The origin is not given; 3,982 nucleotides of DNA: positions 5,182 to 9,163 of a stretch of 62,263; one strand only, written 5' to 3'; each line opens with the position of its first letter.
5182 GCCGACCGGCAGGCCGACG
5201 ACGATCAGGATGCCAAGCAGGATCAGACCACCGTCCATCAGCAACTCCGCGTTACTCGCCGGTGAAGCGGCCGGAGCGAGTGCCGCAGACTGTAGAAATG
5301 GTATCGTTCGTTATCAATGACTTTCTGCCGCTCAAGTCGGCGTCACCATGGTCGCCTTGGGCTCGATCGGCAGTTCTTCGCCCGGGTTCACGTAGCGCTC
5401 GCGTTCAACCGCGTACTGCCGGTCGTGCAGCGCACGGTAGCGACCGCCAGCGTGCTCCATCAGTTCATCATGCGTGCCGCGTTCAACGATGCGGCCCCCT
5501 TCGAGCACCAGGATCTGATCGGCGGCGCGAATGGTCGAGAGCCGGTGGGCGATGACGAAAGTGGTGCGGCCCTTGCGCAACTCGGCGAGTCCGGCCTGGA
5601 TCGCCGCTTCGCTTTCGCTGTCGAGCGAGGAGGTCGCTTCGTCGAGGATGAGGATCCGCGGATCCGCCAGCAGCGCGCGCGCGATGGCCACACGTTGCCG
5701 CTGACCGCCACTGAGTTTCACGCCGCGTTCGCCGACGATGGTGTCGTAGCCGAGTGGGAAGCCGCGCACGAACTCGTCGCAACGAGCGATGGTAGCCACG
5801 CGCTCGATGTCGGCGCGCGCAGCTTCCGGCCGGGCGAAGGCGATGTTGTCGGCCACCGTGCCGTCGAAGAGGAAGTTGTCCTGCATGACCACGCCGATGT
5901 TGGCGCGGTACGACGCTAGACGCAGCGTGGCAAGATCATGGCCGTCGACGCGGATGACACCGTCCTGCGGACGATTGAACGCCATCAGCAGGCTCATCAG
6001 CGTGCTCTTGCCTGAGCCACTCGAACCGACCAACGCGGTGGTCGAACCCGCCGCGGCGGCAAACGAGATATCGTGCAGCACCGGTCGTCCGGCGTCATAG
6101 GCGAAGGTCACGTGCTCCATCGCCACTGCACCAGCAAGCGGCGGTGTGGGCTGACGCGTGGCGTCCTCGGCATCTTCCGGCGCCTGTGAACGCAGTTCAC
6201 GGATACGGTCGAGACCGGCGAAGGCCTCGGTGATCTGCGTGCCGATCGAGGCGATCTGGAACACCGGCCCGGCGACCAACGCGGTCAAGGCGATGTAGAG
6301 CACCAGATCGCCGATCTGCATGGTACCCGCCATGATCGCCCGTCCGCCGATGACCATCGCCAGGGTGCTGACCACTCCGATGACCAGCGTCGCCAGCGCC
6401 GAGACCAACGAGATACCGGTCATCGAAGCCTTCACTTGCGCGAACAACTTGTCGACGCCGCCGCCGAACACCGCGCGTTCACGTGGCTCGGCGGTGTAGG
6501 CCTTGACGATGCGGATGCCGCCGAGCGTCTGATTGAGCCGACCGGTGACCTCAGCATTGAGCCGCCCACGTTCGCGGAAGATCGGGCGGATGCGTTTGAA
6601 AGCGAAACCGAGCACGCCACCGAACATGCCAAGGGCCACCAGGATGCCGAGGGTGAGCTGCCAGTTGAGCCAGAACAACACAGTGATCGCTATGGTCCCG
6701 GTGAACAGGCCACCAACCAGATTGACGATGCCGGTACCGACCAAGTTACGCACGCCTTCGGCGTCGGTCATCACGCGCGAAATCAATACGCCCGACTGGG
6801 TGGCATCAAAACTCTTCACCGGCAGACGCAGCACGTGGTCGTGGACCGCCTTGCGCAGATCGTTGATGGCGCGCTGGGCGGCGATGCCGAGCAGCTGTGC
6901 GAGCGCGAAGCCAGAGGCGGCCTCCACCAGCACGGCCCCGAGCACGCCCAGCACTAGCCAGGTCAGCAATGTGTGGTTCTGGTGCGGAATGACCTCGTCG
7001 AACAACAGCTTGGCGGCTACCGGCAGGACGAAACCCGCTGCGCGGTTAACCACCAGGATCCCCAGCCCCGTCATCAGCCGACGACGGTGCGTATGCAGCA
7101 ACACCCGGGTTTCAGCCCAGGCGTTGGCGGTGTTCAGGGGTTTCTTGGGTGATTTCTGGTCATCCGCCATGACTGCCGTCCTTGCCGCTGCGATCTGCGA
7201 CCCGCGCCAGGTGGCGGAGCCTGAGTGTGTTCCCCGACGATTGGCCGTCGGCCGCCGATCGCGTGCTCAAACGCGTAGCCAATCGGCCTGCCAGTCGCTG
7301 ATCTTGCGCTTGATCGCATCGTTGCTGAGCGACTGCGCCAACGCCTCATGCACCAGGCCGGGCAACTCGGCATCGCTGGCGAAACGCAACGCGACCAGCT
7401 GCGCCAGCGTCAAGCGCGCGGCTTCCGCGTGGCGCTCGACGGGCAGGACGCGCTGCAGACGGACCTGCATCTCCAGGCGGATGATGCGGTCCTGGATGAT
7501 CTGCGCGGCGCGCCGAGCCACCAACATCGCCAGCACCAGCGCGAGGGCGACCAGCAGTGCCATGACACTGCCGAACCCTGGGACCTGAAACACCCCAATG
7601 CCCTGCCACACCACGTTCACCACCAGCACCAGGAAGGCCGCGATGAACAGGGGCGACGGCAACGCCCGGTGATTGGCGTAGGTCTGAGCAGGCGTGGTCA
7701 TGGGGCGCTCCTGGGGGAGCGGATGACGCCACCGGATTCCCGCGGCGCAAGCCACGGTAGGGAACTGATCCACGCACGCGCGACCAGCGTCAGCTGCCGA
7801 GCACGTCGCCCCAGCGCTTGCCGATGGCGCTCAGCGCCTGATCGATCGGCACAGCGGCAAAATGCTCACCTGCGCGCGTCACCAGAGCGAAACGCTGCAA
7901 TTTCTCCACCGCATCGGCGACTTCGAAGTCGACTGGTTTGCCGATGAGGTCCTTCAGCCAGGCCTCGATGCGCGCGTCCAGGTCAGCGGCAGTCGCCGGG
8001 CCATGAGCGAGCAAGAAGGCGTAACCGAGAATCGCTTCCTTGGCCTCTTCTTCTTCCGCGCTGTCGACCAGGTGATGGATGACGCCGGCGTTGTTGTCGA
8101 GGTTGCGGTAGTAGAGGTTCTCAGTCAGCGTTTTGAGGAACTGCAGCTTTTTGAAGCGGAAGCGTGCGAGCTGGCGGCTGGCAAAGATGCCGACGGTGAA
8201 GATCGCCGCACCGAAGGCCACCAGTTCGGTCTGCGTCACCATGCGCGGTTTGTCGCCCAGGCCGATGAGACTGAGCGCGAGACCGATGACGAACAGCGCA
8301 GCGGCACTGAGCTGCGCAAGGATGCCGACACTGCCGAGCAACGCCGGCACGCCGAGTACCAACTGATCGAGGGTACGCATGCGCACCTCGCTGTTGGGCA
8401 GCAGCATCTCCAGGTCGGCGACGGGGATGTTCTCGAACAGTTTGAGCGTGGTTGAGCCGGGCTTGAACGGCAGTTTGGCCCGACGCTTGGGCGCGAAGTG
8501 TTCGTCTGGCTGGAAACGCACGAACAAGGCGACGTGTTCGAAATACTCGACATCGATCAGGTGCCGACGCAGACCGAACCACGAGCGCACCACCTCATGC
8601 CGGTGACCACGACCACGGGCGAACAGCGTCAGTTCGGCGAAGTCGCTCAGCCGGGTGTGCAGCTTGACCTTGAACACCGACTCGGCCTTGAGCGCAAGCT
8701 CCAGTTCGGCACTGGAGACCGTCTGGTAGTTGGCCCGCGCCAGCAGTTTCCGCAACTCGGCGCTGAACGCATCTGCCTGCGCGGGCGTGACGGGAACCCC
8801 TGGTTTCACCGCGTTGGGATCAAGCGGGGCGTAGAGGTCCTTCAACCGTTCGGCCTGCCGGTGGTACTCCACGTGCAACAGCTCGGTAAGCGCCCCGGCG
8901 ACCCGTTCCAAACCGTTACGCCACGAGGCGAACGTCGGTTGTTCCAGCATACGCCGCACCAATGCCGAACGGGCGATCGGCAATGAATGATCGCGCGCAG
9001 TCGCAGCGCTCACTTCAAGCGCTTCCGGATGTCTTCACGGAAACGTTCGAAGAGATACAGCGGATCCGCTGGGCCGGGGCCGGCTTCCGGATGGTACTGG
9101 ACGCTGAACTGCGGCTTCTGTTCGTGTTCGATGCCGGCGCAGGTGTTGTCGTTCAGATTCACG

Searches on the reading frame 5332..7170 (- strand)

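Call 67: search_protein_families(library=pfam, proteins=[window:5332-7170:-], max_evalue=0.00001)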
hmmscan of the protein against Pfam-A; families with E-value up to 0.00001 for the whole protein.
window:5332-7170:- (612 aa): 3 families
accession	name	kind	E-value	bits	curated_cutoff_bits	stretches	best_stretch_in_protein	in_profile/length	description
PF00664.28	ABC_membrane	-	5.2e-37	128.5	28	1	37-303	6-274/274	ABC transporter transmembrane region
PF00005.33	ABC_tran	-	2.2e-33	116.2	25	1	365-514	1-137/137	ABC transporter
PF02463.25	SMC_N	-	3.2e-06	27.2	40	0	485-554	136-209/220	RecF/RecN/SMC N terminal domain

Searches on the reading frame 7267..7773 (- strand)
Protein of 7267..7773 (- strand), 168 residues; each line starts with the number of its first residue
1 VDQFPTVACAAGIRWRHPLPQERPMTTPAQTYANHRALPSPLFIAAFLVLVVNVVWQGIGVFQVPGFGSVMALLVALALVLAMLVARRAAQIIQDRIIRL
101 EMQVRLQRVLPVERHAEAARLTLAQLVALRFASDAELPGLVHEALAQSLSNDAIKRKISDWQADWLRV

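Call 67: search_protein_families(library=pfam, proteins=[window:7267-7773:-], max_evalue=0.00001)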
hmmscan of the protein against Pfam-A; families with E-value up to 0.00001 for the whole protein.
window:7267-7773:- (168 aa): 1 family
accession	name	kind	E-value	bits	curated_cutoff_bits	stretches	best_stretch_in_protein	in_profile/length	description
PF20136.4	DUF6526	-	8.1e-34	117.2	23.7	1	29-168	10-145/145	Family of unknown function (DUF6526)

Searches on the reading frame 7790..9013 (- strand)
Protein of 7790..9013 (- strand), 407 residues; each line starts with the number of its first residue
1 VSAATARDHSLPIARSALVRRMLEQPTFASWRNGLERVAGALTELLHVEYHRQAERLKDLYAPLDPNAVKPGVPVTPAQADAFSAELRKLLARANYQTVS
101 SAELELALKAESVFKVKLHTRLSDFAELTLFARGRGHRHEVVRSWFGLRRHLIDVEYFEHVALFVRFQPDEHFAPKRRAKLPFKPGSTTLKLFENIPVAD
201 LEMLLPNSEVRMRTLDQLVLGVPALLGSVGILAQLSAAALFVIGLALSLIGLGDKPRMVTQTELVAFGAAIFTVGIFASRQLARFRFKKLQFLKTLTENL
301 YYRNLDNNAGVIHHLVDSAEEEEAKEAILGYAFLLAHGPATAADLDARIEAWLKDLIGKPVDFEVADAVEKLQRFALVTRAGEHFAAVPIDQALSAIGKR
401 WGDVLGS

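Call 67: search_protein_families(library=pfam, proteins=[window:7790-9013:-], max_evalue=0.00001)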
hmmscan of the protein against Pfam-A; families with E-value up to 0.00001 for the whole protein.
window:7790-9013:- (407 aa): 1 family
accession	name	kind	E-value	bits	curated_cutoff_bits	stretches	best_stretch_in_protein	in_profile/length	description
PF12576.13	DUF3754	-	5e-30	104.7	27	1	158-310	1-137/137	Protein of unknown function (DUF3754)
